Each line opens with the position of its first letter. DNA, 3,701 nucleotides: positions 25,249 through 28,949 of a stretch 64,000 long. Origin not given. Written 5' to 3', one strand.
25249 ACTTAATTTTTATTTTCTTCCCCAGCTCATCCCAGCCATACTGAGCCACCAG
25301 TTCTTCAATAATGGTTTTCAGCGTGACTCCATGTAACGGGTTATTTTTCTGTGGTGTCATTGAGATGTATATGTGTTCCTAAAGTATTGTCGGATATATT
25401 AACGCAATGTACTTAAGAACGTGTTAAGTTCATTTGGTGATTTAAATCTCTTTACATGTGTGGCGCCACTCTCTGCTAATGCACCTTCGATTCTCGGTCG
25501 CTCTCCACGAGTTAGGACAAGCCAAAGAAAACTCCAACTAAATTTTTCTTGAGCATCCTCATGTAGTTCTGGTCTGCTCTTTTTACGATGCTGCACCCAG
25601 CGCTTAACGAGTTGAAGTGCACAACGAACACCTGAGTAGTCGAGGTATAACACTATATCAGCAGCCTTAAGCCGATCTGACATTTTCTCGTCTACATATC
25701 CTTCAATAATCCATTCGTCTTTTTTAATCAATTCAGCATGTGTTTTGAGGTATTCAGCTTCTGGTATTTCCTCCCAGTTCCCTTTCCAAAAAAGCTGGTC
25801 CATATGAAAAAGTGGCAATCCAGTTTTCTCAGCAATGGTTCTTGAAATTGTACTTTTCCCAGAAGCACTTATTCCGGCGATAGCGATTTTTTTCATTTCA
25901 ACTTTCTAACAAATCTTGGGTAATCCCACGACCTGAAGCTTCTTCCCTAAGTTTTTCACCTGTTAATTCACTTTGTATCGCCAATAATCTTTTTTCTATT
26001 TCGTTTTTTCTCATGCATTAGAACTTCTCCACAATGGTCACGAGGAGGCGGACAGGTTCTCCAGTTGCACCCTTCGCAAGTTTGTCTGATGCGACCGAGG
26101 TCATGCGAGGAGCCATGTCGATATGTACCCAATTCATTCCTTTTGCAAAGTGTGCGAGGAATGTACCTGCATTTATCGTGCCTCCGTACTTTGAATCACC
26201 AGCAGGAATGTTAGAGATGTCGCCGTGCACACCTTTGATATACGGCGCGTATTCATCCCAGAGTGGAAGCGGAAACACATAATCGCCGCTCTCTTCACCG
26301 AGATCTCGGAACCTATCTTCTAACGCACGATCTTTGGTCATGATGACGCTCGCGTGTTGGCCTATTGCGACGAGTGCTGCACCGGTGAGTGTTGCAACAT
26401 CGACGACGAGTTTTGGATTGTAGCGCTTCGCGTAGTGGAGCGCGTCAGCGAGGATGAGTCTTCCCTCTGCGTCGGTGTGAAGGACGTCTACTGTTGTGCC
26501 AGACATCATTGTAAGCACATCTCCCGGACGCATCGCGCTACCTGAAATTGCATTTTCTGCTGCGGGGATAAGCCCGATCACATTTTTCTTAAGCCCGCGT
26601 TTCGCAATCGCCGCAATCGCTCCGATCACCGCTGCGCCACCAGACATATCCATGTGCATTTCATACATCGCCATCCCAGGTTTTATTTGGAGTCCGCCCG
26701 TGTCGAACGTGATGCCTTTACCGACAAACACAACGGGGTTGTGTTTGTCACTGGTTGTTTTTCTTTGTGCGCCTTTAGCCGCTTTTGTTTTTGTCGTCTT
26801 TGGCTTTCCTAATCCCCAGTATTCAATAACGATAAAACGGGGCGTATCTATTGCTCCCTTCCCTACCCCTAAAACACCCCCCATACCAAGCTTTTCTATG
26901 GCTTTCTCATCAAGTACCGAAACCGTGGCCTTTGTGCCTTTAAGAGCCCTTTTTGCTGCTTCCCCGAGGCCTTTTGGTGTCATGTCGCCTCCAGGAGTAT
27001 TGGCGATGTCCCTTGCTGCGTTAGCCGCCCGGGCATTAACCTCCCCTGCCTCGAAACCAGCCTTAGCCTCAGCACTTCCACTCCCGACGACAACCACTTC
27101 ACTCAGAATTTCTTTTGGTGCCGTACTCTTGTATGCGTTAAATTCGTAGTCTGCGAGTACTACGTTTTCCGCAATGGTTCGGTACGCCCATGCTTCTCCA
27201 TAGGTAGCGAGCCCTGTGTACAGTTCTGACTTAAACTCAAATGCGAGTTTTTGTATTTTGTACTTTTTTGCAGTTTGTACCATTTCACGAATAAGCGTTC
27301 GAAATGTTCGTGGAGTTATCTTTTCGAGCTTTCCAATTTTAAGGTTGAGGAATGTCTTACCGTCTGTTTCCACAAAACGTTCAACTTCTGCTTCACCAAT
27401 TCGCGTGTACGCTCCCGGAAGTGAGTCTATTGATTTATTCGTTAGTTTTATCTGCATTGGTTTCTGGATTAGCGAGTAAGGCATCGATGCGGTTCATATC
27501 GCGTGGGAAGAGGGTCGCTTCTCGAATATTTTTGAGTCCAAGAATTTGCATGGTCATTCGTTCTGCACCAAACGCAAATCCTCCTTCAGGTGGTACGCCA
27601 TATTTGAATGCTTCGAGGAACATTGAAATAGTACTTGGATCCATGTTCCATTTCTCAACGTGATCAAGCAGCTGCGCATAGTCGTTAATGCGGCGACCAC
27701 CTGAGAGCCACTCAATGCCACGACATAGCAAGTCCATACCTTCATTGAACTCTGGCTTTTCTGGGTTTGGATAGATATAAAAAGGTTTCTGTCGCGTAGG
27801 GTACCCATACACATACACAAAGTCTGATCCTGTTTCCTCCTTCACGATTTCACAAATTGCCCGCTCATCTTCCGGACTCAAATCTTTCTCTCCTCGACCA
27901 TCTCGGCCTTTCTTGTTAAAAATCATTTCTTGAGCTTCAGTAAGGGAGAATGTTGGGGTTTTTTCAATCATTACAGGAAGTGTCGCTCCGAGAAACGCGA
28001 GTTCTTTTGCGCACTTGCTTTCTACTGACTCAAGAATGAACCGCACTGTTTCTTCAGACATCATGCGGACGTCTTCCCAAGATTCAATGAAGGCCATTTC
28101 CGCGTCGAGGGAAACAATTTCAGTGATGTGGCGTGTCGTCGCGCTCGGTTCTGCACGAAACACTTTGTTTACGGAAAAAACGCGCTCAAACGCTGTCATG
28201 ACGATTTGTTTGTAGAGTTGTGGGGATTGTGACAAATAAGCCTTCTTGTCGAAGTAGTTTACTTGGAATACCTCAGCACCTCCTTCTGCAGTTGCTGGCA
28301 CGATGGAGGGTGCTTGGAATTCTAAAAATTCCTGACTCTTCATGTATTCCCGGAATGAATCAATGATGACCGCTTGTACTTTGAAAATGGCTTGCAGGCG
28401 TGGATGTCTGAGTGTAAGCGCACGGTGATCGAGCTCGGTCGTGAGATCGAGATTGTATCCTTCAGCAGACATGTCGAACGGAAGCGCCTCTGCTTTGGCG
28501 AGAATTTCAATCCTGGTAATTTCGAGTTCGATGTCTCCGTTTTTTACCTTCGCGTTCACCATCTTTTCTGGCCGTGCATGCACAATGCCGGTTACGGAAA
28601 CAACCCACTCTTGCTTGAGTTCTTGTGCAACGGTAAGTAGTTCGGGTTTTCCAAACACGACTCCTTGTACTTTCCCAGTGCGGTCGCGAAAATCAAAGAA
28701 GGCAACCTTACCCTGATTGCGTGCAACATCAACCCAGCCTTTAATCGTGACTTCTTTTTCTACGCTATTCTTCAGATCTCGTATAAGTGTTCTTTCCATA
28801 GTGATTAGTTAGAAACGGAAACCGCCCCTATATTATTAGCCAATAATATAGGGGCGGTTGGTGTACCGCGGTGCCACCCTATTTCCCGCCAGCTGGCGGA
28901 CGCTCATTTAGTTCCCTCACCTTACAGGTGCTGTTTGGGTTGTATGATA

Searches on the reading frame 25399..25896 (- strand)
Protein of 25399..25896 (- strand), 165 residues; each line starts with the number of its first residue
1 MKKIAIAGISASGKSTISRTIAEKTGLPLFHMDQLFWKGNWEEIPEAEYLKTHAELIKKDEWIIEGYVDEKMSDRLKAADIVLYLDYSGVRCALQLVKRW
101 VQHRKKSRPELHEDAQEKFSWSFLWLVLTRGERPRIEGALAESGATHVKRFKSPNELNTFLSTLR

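Call 9: search_protein_families(library=ncbifam, proteins=[window:25399-25896:-])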
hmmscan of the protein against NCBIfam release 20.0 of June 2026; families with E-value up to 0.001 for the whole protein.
window:25399-25896:- (165 aa): 6 families
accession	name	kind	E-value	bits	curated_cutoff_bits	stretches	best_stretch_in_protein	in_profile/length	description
NF005994.0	PRK08118.1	equivalog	2.4e-41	141.6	215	1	1-163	1-166/172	DNA topology modulation protein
NF005576.0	PRK07261.1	equivalog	1.1e-31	109.9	224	1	3-133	2-133/171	DNA topology modulation protein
NF004861.0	PRK06217.1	equivalog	4.2e-08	32.8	203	1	1-87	1-92/183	hypothetical protein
TIGR00017.1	cmk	equivalog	0.00021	21.1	135.55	1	3-32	4-33/217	(d)CMP kinase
NF004018.0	PRK05480.1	equivalog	0.00073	19.1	180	0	4-31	9-31/210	uridine kinase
NF005115.0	PRK06547.1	equivalog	0.00085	18.8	173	0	4-39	18-56/172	hypothetical protein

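Call 10: search_protein_families(library=pfam, proteins=[window:25399-25896:-])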
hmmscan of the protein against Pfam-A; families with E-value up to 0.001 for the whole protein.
window:25399-25896:- (165 aa): 4 families
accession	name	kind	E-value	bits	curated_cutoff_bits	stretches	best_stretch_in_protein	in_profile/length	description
PF13238.12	AAA_18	-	4.4e-06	27.6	29.4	1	4-87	1-101/128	AAA domain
PF01202.28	SKI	-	1.6e-05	25.6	22.1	0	11-46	2-37/159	Shikimate kinase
PF02224.24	Cytidylate_kin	-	0.00056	20.1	26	0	4-34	1-31/211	Cytidylate kinase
PF13207.12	AAA_17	-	0.00066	20.4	27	0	8-37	2-31/136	AAA domain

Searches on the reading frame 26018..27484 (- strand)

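Call 9: search_protein_families(library=ncbifam, proteins=[window:26018-27484:-])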
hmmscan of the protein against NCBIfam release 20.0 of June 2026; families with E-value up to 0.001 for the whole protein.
window:26018-27484:- (488 aa): 13 families
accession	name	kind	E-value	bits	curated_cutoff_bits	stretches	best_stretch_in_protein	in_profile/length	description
NF002073.0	PRK00913.1-2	equivalog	3.2e-116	389.2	432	1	38-488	75-501/505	leucyl aminopeptidase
NF002074.0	PRK00913.1-4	equivalog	1.1e-113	380.8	415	1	41-483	69-488/496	leucyl aminopeptidase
NF002083.0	PRK00913.3-5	equivalog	1.1e-106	357.7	468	1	37-487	59-489/492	leucyl aminopeptidase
NF002077.0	PRK00913.2-4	equivalog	4.3e-97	326.2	471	1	94-486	117-496/501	leucyl aminopeptidase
NF002082.0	PRK00913.3-4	equivalog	1.1e-93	314.8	552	1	50-487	73-502/504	leucyl aminopeptidase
NF002075.0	PRK00913.2-2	equivalog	7.8e-92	308.7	468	1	39-487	72-498/502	leucyl aminopeptidase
NF002072.0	PRK00913.1-1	equivalog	1.3e-87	294.5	826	1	47-483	75-490/502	leucyl aminopeptidase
NF002081.0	PRK00913.3-3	equivalog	1e-82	278.5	485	1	68-486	78-479/485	leucyl aminopeptidase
NF002076.0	PRK00913.2-3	equivalog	4e-80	270.2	491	1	31-486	60-491/494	leucyl aminopeptidase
NF003450.0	PRK05015.1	equivalog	4e-67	226.7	437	1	150-485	103-425/429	aminopeptidase PepB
NF002078.0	PRK00913.2-5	equivalog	1e-65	222.2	622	1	102-488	126-497/500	leucyl aminopeptidase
NF002080.0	PRK00913.3-2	equivalog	3.9e-65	220.4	475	1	107-459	87-421/447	leucyl aminopeptidase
NF002079.0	PRK00913.3-1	equivalog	3.2e-60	204.2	1013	1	134-487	154-491/496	leucyl aminopeptidase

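Call 10: search_protein_families(library=pfam, proteins=[window:26018-27484:-])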
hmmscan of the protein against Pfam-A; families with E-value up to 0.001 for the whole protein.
window:26018-27484:- (488 aa): 2 families
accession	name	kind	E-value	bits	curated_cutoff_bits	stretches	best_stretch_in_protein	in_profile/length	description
PF00883.26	Peptidase_M17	-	4.7e-104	348.4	25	1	155-482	1-310/310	Cytosol aminopeptidase family, catalytic domain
PF02789.23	Peptidase_M17_N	-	1e-07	32.3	23.4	1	50-121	60-128/129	Cytosol aminopeptidase family, N-terminal domain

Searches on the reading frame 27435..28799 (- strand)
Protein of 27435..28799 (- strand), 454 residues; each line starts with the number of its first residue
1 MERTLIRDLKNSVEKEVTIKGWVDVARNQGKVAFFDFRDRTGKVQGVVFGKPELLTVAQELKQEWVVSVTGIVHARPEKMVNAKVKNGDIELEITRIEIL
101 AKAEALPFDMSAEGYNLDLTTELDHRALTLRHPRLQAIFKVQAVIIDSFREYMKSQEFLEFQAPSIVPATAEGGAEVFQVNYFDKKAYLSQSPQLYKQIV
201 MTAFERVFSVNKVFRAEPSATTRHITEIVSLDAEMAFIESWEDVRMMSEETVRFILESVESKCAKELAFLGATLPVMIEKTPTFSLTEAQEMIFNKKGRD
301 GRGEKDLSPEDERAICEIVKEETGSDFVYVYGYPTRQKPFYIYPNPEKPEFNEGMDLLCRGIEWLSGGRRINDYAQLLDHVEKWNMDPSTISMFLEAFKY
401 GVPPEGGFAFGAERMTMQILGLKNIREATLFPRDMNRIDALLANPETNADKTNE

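Call 9: search_protein_families(library=ncbifam, proteins=[window:27435-28799:-])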
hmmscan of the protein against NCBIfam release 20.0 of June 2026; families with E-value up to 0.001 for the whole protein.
window:27435-28799:- (454 aa): 18 families
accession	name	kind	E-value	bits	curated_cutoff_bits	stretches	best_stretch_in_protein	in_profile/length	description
NF003483.0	PRK05159.1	equivalog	1.5e-139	465.7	353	1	1-438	3-436/438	aspartate--tRNA(Asn) ligase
TIGR00458.1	aspS_nondisc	equivalog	1.1e-114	383.7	368.4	1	8-438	5-426/428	aspartate--tRNA(Asn) ligase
NF003037.0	PRK03932.1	equivalog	1.5e-79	268.1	414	1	4-439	4-450/451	asparagine--tRNA ligase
TIGR00457.1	asnS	equivalog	6.2e-76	256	342.6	1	4-439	6-454/455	asparagine--tRNA ligase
NF001750.0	PRK00476.1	equivalog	5.2e-73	246.3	443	2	10-262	14-268/590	aspartate--tRNA ligase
TIGR00459.1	aspS_bact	equivalog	3.1e-63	214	373.85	2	3-261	4-262/586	aspartate--tRNA ligase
NF009460.0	PRK12820.1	equivalog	1.3e-41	142.5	1379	2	11-253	32-289/723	bifunctional aspartyl-tRNA synthetase/aspartyl/glutamyl-tRNA amidotransferase subunit C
NF005052.0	PRK06462.1-1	equivalog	1.8e-39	135.8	368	1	115-433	25-345/353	asparagine synthetase A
NF001756.1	PRK00484.1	subfamily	4.4e-34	118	468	1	11-433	48-484/488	lysine--tRNA ligase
TIGR00499.1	lysS_bact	equivalog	3.1e-31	108.6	427.6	1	11-433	50-491/496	lysine--tRNA ligase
NF002821.0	PRK02983.1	equivalog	1.4e-23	82.9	742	2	7-257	652-894/1102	bifunctional lysylphosphatidylglycerol synthetase/lysine--tRNA ligase LysX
NF005054.0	PRK06462.1-4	equivalog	3.8e-23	82.1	309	1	122-433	8-310/318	asparagine synthetase A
NF009101.0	PRK12445.1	subfamily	3.4e-21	75.4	1026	1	11-258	62-304/505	lysine--tRNA ligase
TIGR00462.1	genX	equivalog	3.6e-13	49.6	286.9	1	142-430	4-303/304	EF-P lysine aminoacylase EpmA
NF006828.0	PRK09350.1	equivalog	5.8e-12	45.5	264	1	139-434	16-323/325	elongation factor P--(R)-beta-lysine ligase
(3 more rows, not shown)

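Call 10: search_protein_families(library=pfam, proteins=[window:27435-28799:-])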
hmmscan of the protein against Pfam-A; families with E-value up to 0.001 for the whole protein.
window:27435-28799:- (454 aa): 2 families
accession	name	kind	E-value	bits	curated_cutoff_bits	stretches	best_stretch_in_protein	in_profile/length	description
PF00152.25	tRNA-synt_2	-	7.2e-77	258.9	25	1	120-434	3-307/308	tRNA synthetases class II (D, K and N)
PF01336.31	tRNA_anti-codon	-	4.9e-17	62.1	27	1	17-100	1-75/75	OB-fold nucleic acid binding domain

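Call 11: find_related_loci(query=window:27435-28799:-, collection=genome_contigs, flank=3000)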
Query window:27435-28799:- (454 aa) in genome_contigs; peptide patterns used: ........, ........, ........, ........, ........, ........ (x = any residue, [..] = any of these).
54 stretches matched a pattern; 29 encode a relative of the query (tblastn E <= 1e-3); 29 distinct loci.
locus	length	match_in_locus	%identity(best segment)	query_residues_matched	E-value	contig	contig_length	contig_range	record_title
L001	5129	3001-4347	86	1-449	0e+0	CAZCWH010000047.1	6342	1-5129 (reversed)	MAG TPA_asm: uncultured Candidatus Saccharibacteria bacterium isolate SRP342105_co2_121 genome assembly, contig: NODE_13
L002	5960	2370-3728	85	1-453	0e+0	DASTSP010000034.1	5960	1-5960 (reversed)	MAG TPA_asm: Candidatus Paceibacterota bacterium isolate SMAG_U2283 k141_967557, whole genome shotgun sequence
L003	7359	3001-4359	82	1-453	0e+0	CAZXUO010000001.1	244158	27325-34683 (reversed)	MAG TPA_asm: uncultured Candidatus Saccharibacteria bacterium isolate SRP286056_co1_476 genome assembly, contig: NODE_16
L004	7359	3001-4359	82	1-453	0e+0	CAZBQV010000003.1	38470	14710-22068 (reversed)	MAG TPA_asm: uncultured Candidatus Saccharibacteria bacterium isolate SRP329715_co1_21 genome assembly, contig: NODE_140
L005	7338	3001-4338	83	1-446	0e+0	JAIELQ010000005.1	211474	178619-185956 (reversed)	MAG: Patescibacteria group bacterium isolate co.spades.CONCOCT.1kb_083 c_000000000007, whole genome shotgun sequence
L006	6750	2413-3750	84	1-446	0e+0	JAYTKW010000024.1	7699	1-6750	MAG: Candidatus Kaiserbacteria bacterium isolate GFS_3221 GFS_3221_23, whole genome shotgun sequence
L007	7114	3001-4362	78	1-454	0e+0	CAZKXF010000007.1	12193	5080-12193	MAG TPA_asm: uncultured Candidatus Saccharibacteria bacterium isolate SRP329715_co1_125 genome assembly, contig: NODE_79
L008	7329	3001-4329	78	1-443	0e+0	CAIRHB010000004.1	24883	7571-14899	Candidatus Adlerbacteria bacterium isolate I3b_bin-425 genome assembly, contig: bin-425:04/44, whole genome shotgun sequ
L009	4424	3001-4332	77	1-444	0e+0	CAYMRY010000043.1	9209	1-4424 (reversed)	MAG TPA_asm: uncultured Candidatus Saccharibacteria bacterium isolate SRP150892_co2_47 genome assembly, contig: NODE_115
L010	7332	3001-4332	76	1-444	0e+0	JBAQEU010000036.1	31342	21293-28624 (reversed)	MAG: Minisyncoccia bacterium isolate MFD12003_ilm_asm_bin73 k127_59667, whole genome shotgun sequence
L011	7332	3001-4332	77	3-446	0e+0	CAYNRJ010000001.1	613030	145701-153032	MAG TPA_asm: uncultured Candidatus Saccharibacteria bacterium isolate SRP292972_co1_88 genome assembly, contig: NODE_15_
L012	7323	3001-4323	72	3-442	0e+0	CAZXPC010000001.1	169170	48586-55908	MAG TPA_asm: uncultured Candidatus Saccharibacteria bacterium isolate SRP193066_co2_424 genome assembly, contig: NODE_19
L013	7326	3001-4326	70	3-443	0e+0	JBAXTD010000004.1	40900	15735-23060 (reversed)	MAG: bacterium isolate ELA626 MAG626_4, whole genome shotgun sequence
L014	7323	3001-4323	72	3-442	0e+0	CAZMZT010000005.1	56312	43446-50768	MAG TPA_asm: uncultured Candidatus Saccharibacteria bacterium isolate SRP286056_co1_104 genome assembly, contig: NODE_52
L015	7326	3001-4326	71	2-442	0e+0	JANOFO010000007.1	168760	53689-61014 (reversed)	MAG: Candidatus Paceibacterota bacterium isolate SOY_64_metabat_47 SOY_64_k141_3364227, whole genome shotgun sequence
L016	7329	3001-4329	67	1-449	0e+0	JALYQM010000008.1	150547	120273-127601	MAG: bacterium isolate MDV bin63 SD1454-56_k127_1845131, whole genome shotgun sequence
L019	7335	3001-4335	65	1-451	0e+0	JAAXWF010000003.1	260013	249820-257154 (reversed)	MAG: candidate division WWE3 bacterium isolate W9_Combined_metabat1_117 W9_Combined_metabat1_117_NODE_17, whole genome s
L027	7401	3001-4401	35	1-451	2e-65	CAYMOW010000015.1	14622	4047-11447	MAG TPA_asm: uncultured Candidatus Saccharibacteria bacterium isolate SRP329715_co1_140 genome assembly, contig: NODE_62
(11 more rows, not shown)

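Call 23: find_related_loci(query=window:27435-28799:-, collection=metagenome_contigs, flank=1500)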
Query window:27435-28799:- (454 aa) in metagenome_contigs; peptide patterns used: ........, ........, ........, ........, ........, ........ (x = any residue, [..] = any of these).
80 stretches matched a pattern; 31 encode a relative of the query (tblastn E <= 1e-3); 31 distinct loci.
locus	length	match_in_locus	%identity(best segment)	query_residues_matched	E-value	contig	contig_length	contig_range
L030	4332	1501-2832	87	1-444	0e+0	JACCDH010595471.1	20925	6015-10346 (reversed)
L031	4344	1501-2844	86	3-450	0e+0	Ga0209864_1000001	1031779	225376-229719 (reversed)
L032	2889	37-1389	85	3-453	0e+0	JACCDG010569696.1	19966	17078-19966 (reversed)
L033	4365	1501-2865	84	1-453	0e+0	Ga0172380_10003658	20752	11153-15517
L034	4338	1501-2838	83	1-446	0e+0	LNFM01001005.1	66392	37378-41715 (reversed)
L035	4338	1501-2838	83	1-446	0e+0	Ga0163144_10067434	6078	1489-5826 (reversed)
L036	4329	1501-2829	80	1-443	0e+0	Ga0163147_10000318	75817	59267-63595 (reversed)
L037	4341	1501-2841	77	1-447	0e+0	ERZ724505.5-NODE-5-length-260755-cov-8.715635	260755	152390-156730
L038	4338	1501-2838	76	1-446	0e+0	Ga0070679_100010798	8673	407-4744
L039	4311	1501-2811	76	1-443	0e+0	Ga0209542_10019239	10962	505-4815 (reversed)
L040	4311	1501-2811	76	1-443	0e+0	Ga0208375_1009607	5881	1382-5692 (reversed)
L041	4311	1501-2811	76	1-443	0e+0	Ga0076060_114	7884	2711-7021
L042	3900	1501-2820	74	1-446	0e+0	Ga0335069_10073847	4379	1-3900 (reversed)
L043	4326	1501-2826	70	3-443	0e+0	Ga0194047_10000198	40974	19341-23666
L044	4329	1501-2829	70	3-444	0e+0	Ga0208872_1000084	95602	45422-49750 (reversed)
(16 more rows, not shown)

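Call 56: search_protein_families(library=ncbifam, max_evalue=1e-30, proteins=[L027:3001-4443:+, L016:3001-4329:+, L019:3001-4335:+])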
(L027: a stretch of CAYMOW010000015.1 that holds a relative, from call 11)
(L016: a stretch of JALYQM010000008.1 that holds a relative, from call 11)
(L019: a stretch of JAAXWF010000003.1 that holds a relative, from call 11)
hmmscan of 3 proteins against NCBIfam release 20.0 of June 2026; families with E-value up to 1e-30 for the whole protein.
L027:3001-4443:+ (481 aa): 9 families
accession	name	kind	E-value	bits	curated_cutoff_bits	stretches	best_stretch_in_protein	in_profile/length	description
NF001750.0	PRK00476.1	equivalog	1.8e-170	568.1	443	2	11-300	15-298/590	aspartate--tRNA ligase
TIGR00459.1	aspS_bact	equivalog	2.1e-145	485.4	373.85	2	2-303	3-296/586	aspartate--tRNA ligase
NF009460.0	PRK12820.1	equivalog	6.5e-114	381.6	1379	2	4-298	24-324/723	bifunctional aspartyl-tRNA synthetase/aspartyl/glutamyl-tRNA amidotransferase subunit C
NF003483.0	PRK05159.1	equivalog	9.7e-67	225.7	353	1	1-292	3-296/438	aspartate--tRNA(Asn) ligase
TIGR00458.1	aspS_nondisc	equivalog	1.7e-61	208.5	368.4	1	7-450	4-422/428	aspartate--tRNA(Asn) ligase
NF001756.1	PRK00484.1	subfamily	7.7e-39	133.7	468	1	11-451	48-486/488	lysine--tRNA ligase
TIGR00499.1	lysS_bact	equivalog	3.4e-36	124.9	427.6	0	12-288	51-301/496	lysine--tRNA ligase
NF003037.0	PRK03932.1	equivalog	5.7e-36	124.4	414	0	2-266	2-261/451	asparagine--tRNA ligase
TIGR00457.1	asnS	equivalog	1.2e-33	116.6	342.6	0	6-267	8-264/455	asparagine--tRNA ligase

L016:3001-4329:+ (443 aa): 10 families
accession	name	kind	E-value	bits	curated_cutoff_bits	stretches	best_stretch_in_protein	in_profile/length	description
NF003483.0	PRK05159.1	equivalog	1.5e-137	459.1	353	1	2-432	4-436/438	aspartate--tRNA(Asn) ligase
TIGR00458.1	aspS_nondisc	equivalog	4.5e-102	342.2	368.4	1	14-432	12-426/428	aspartate--tRNA(Asn) ligase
NF003037.0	PRK03932.1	equivalog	3.8e-76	256.9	414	1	12-434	14-451/451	asparagine--tRNA ligase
NF001750.0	PRK00476.1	equivalog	8.5e-72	242.3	443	1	12-256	16-269/590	aspartate--tRNA ligase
TIGR00457.1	asnS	equivalog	1.7e-71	241.4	342.6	1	5-434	7-455/455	asparagine--tRNA ligase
TIGR00459.1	aspS_bact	equivalog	1.8e-64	218.1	373.85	1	12-262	14-270/586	aspartate--tRNA ligase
NF009460.0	PRK12820.1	equivalog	2e-43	148.5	1379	1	10-235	31-277/723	bifunctional aspartyl-tRNA synthetase/aspartyl/glutamyl-tRNA amidotransferase subunit C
NF005052.0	PRK06462.1-1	equivalog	2.6e-41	141.9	368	1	122-427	38-345/353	asparagine synthetase A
NF001756.1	PRK00484.1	subfamily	4.8e-34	117.8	468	1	12-427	49-484/488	lysine--tRNA ligase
TIGR00499.1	lysS_bact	equivalog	9.2e-31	107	427.6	0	15-427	54-491/496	lysine--tRNA ligase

L019:3001-4335:+ (445 aa): 8 families
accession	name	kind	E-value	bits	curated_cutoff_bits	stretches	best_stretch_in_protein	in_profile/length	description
NF003483.0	PRK05159.1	equivalog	1.3e-138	462.6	353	1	1-432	3-436/438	aspartate--tRNA(Asn) ligase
TIGR00458.1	aspS_nondisc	equivalog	1.8e-105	353.4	368.4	1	15-432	13-426/428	aspartate--tRNA(Asn) ligase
NF003037.0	PRK03932.1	equivalog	4.7e-76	256.6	414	1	4-434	4-451/451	asparagine--tRNA ligase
TIGR00457.1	asnS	equivalog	7.9e-74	249.1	342.6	1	4-434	6-455/455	asparagine--tRNA ligase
NF001750.0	PRK00476.1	equivalog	5.3e-69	233.1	443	1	10-256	14-268/590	aspartate--tRNA ligase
TIGR00459.1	aspS_bact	equivalog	1.3e-59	202.1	373.85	1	9-259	11-263/586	aspartate--tRNA ligase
NF009460.0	PRK12820.1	equivalog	1.9e-38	132.1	1379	0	9-251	30-292/723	bifunctional aspartyl-tRNA synthetase/aspartyl/glutamyl-tRNA amidotransferase subunit C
NF005052.0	PRK06462.1-1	equivalog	4.9e-37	127.8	368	1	107-427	23-345/353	asparagine synthetase A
